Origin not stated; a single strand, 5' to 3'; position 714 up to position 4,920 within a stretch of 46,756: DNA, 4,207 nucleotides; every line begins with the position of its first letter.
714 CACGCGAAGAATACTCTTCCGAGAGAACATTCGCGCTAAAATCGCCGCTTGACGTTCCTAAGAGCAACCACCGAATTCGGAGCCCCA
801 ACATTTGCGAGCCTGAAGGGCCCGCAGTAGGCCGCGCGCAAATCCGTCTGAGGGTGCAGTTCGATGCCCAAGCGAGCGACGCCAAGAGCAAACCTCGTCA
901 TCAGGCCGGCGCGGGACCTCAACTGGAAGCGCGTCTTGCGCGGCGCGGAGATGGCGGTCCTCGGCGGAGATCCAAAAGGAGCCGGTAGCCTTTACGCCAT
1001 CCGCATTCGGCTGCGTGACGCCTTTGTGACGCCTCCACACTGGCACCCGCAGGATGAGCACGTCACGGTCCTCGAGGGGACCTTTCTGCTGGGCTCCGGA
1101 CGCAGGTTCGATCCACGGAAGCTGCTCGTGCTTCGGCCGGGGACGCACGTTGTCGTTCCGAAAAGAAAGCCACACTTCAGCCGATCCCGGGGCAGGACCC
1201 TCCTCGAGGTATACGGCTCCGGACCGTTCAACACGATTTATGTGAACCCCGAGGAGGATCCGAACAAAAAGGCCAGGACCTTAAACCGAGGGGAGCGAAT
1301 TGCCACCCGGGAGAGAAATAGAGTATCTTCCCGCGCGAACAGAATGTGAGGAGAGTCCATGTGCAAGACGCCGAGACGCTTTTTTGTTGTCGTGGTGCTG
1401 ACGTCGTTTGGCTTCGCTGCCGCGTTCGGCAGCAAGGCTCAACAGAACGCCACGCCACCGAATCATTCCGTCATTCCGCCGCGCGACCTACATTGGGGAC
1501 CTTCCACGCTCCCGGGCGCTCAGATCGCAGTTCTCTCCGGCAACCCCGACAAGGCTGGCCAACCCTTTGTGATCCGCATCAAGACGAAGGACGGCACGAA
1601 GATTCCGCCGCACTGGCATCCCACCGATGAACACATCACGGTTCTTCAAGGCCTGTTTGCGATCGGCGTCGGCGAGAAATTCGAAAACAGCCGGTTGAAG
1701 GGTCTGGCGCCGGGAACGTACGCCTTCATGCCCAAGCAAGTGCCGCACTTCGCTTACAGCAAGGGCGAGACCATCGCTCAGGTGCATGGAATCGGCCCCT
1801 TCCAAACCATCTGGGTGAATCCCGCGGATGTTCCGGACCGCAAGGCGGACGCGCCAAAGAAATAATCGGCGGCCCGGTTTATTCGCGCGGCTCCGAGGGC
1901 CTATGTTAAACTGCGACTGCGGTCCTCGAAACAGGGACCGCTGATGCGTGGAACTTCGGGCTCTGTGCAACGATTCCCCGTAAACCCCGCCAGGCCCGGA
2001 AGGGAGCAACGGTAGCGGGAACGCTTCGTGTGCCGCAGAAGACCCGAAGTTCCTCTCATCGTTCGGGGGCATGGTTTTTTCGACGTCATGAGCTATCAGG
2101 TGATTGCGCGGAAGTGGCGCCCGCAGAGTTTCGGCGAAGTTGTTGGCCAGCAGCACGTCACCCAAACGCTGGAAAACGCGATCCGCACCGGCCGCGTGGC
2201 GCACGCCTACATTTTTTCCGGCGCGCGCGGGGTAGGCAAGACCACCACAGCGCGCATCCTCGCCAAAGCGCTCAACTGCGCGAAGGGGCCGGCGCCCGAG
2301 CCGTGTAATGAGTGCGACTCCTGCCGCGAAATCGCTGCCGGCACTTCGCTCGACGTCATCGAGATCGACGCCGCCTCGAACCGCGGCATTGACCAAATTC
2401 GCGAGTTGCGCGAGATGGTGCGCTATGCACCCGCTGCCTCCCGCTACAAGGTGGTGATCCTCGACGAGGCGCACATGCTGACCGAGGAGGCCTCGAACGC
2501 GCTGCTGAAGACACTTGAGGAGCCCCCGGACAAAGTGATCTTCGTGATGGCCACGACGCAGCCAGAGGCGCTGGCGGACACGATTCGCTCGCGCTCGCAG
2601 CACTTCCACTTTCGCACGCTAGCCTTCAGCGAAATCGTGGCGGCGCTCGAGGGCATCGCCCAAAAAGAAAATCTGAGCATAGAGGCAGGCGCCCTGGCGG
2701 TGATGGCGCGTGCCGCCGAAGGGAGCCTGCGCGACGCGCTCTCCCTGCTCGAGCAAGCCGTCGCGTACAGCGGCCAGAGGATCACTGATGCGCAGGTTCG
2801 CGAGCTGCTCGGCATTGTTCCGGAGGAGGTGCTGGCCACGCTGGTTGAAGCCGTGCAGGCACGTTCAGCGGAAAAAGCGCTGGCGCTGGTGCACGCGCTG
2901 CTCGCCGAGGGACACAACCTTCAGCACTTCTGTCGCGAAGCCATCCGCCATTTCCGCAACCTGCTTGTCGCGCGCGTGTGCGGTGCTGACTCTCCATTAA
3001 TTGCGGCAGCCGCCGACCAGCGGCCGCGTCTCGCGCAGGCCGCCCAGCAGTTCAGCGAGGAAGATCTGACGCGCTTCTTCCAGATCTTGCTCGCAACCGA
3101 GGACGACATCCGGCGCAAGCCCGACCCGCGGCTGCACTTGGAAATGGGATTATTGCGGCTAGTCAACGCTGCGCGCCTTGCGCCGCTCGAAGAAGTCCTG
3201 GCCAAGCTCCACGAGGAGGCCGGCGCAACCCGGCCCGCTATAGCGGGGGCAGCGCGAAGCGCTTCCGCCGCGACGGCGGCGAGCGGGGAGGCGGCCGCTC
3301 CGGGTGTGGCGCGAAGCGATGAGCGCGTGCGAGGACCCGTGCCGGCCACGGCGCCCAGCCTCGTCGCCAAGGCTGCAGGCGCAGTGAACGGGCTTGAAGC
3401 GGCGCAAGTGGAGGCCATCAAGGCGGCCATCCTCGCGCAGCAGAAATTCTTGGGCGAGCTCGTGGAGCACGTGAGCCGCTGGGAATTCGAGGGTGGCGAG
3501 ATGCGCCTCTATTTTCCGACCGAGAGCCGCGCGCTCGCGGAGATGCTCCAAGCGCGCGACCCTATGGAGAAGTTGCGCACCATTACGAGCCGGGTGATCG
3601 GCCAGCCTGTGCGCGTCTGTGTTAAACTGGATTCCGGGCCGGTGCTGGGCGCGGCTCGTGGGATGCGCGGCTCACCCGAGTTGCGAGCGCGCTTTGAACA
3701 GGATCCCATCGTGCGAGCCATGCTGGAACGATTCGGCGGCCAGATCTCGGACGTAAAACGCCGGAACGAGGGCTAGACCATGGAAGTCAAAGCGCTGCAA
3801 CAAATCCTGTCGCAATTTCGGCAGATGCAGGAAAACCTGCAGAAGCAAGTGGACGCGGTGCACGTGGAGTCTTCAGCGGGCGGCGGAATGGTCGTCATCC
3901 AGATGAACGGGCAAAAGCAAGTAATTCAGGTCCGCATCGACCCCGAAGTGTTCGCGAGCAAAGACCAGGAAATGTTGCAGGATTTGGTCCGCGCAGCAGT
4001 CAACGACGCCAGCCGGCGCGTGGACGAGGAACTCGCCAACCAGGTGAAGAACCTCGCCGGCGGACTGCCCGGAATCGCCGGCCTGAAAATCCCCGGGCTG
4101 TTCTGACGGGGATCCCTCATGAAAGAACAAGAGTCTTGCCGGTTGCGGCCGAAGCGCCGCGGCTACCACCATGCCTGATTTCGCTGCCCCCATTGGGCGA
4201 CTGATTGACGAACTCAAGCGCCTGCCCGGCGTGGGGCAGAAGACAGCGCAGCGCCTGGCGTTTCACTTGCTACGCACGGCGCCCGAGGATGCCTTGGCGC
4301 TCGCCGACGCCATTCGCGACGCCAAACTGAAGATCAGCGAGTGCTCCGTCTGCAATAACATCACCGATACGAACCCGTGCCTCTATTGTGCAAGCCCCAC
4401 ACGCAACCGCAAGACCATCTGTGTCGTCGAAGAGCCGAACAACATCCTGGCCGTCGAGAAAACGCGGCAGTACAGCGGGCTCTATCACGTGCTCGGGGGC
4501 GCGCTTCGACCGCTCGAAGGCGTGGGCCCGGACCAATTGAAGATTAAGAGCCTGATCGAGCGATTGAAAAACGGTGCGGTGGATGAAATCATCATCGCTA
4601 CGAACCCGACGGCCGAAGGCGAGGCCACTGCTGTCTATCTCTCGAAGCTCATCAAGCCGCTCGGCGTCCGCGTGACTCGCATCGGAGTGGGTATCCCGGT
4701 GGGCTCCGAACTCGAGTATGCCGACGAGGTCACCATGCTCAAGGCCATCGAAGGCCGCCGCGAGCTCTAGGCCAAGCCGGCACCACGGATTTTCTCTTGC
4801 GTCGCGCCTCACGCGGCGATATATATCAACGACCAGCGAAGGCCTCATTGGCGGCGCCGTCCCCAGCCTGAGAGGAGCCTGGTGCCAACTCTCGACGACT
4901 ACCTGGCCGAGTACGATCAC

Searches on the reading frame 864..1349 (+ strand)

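Call 59: search_protein_families(library=pfam, proteins=[window:864-1349:+], max_evalue=0.001)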
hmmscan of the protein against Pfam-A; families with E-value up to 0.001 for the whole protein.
window:864-1349:+ (161 aa): 3 families
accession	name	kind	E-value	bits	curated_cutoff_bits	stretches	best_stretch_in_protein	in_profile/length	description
PF07883.17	Cupin_2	-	4.6e-06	26.7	27.2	1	55-111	10-61/70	Cupin domain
PF00190.28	Cupin_1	-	1.7e-05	24.9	22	1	44-117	34-111/151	Cupin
PF12973.13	Cupin_7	-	0.00027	21.2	27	1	16-79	8-69/105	ChrR Cupin-like domain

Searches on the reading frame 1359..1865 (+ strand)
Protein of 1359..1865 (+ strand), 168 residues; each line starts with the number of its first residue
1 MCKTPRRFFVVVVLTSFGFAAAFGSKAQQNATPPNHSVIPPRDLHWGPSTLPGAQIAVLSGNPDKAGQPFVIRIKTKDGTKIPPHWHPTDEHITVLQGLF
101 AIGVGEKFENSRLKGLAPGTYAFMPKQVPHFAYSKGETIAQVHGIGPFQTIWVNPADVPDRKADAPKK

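Call 59: search_protein_families(library=pfam, proteins=[window:1359-1865:+], max_evalue=0.001)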
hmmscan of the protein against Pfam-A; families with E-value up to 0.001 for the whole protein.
window:1359-1865:+ (168 aa): 3 families
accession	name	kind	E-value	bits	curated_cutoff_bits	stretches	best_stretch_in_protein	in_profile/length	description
PF12973.13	Cupin_7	-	4.2e-08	33.4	27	1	37-147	4-103/105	ChrR Cupin-like domain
PF07883.17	Cupin_2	-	1.5e-06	28.3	27.2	1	78-141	7-65/70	Cupin domain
PF00190.28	Cupin_1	-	1.4e-05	25.1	22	1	70-138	34-105/151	Cupin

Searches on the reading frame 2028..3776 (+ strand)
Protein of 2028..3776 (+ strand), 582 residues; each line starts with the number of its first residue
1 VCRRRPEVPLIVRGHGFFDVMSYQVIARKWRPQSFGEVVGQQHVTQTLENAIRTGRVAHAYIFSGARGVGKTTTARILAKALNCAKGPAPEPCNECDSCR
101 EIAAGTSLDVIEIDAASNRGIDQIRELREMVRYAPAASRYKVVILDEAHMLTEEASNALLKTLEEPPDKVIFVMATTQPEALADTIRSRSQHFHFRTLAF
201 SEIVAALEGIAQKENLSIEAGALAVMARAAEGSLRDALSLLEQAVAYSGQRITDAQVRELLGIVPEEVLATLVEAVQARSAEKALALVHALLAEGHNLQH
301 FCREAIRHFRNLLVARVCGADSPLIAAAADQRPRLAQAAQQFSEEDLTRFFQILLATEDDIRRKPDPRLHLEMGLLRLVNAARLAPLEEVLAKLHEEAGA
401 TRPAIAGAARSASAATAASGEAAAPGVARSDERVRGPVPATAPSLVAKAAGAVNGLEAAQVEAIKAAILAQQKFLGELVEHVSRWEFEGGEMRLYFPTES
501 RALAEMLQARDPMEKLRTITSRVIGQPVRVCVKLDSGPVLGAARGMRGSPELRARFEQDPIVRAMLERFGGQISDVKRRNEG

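Call 9: search_protein_families(library=pfam, proteins=[window:2028-3776:+])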
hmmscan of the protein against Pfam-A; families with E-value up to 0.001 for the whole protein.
window:2028-3776:+ (582 aa): 14 families
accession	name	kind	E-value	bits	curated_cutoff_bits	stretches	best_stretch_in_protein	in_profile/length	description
PF13177.12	DNA_pol3_delta2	-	6.5e-48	163.2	27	1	40-198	1-160/161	DNA polymerase III, delta subunit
PF12169.13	DNA_pol3_gamma3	-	4.8e-27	94.9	24.4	1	252-393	1-142/143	DNA polymerase III subunits gamma and tau domain III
PF22608.2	DNAX_ATPase_lid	-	1e-16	60.9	27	1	203-249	2-48/49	DNA polymerase III clamp loader subunit, ATPase lid domain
PF00004.35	AAA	-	2e-13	51.4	21.2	1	62-193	2-126/131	ATPase family associated with various cellular activities (AAA)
PF13401.12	AAA_22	-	4.6e-09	37.1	27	1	61-174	8-120/130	AAA domain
PF05496.18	RuvB_N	-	4.5e-07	30.2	27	1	31-93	2-68/159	Holliday junction DNA helicase RuvB P-loop domain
PF13173.12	AAA_14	-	1.7e-06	28.5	27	1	60-203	4-128/129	AAA domain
PF13604.12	AAA_30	-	1.5e-05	25.3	27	1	60-181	20-130/191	AAA domain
PF13191.12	AAA_16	-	4.3e-05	24.5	32.6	1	39-167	3-160/167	AAA ATPase domain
PF16193.11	AAA_assoc_2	-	0.00013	22.6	34.3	1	213-261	2-55/81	AAA C-terminal domain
PF21694.2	DNA_pol3_delta_C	-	0.00026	21.4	27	1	272-377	7-120/121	DNA polymerase III delta subunit, C-terminal domain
PF21960.2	RCF1-5-like_lid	-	0.00078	19.8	27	0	206-242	2-39/43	RCF1/5-like, AAA+ ATPase lid domain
PF13245.12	AAA_19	-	0.0009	19.9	25.1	0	50-173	3-123/134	AAA domain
PF07728.20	AAA_5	-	0.00098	19.6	22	0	62-165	3-92/139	AAA domain (dynein-related subfamily)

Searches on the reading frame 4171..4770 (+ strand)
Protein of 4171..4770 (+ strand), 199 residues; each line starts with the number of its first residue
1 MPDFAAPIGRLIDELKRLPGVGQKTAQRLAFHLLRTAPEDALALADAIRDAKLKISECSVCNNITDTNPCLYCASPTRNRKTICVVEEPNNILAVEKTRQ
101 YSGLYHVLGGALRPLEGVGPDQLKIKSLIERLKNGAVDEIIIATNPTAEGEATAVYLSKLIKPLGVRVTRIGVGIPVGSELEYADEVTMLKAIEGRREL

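Call 9: search_protein_families(library=pfam, proteins=[window:4171-4770:+])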
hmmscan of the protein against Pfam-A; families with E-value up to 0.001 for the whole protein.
window:4171-4770:+ (199 aa): 7 families
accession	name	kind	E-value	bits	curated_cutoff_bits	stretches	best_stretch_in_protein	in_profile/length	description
PF13662.12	Toprim_4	-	7.4e-26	90.6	25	1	82-171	2-84/85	Toprim domain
PF21176.3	RecR_HhH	-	4.6e-19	68.4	27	1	9-51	2-44/45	RecR, helix-hairpin-helix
PF01751.28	Toprim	-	5.2e-13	49.4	23.1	1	82-169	1-94/96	Toprim domain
PF21175.2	RecR_C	-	1.6e-12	47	22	1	174-197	1-24/24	RecR, C-terminal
PF02132.21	RecR_ZnF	-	1.6e-05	25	22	1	55-75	1-21/21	RecR, Cys4-zinc finger domain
PF00633.29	HHH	-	6.1e-05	23.1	24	1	12-29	10-27/30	Helix-hairpin-helix motif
PF14520.12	HHH_5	-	0.00023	22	27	0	12-32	34-54/57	Helix-hairpin-helix domain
